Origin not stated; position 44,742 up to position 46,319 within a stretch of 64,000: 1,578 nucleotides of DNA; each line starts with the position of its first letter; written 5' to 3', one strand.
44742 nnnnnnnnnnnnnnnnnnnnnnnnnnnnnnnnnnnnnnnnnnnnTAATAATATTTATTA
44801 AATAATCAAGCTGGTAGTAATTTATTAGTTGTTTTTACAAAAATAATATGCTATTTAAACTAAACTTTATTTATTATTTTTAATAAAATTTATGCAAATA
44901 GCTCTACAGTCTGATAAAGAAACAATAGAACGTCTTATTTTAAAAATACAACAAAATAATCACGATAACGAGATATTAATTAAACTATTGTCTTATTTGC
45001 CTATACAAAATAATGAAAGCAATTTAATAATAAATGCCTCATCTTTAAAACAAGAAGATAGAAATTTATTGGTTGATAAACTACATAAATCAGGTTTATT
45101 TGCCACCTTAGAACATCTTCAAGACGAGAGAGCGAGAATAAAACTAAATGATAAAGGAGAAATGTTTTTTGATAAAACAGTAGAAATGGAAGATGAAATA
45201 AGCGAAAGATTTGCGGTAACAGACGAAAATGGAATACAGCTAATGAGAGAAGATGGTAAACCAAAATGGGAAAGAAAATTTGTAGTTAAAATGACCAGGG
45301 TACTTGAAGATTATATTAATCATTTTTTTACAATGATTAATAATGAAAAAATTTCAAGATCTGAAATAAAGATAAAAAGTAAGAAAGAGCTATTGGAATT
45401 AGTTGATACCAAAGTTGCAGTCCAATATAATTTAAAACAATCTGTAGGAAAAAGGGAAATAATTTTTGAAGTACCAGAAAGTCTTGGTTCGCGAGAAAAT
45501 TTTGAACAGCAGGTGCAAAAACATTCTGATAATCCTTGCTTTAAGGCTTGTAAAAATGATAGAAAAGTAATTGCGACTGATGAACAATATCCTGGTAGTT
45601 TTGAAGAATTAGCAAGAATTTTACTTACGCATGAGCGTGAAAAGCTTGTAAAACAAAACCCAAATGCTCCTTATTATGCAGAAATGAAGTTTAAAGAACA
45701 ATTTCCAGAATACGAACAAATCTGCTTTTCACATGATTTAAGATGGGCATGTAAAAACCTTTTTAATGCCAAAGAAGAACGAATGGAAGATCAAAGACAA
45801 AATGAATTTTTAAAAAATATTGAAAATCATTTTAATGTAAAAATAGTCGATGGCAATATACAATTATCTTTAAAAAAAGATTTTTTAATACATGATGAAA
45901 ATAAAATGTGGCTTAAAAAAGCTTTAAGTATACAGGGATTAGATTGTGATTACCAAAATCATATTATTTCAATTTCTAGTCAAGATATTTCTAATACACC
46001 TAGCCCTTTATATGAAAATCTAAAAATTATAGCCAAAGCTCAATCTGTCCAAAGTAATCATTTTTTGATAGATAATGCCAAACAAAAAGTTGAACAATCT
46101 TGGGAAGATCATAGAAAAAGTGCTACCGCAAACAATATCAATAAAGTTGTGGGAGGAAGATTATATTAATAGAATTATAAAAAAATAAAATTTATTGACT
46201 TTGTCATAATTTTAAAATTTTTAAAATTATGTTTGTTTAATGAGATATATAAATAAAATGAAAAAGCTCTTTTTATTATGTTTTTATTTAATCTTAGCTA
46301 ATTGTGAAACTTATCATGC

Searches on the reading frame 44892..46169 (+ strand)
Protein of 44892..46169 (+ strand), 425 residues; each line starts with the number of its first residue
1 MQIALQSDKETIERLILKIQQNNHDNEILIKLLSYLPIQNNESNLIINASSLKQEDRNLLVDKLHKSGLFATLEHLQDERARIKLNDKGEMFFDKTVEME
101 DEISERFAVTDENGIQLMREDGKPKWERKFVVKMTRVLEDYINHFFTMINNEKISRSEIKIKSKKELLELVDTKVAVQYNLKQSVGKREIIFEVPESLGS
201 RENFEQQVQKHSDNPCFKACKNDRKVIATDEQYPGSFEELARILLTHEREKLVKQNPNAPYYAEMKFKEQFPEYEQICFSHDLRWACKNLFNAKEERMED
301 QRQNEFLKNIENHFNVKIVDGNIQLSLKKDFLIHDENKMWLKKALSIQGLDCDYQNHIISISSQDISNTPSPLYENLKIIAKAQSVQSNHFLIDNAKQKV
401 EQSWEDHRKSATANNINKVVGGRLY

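Call 22: search_protein_families(library=pfam, proteins=[window:44892-46169:+], max_evalue=0.001)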
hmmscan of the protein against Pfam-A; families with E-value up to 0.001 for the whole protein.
window:44892-46169:+ (425 aa): 0 families

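Call 28: search_protein_families(library=pfam, proteins=[window:44892-46169:+], max_evalue=0.1)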
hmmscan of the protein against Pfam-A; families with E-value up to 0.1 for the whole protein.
window:44892-46169:+ (425 aa): 1 family
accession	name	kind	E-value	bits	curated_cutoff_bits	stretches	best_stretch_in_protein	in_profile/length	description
PF24237.1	INO80E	-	0.048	14.4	27.8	1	262-297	6-41/48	INO80 complex subunit E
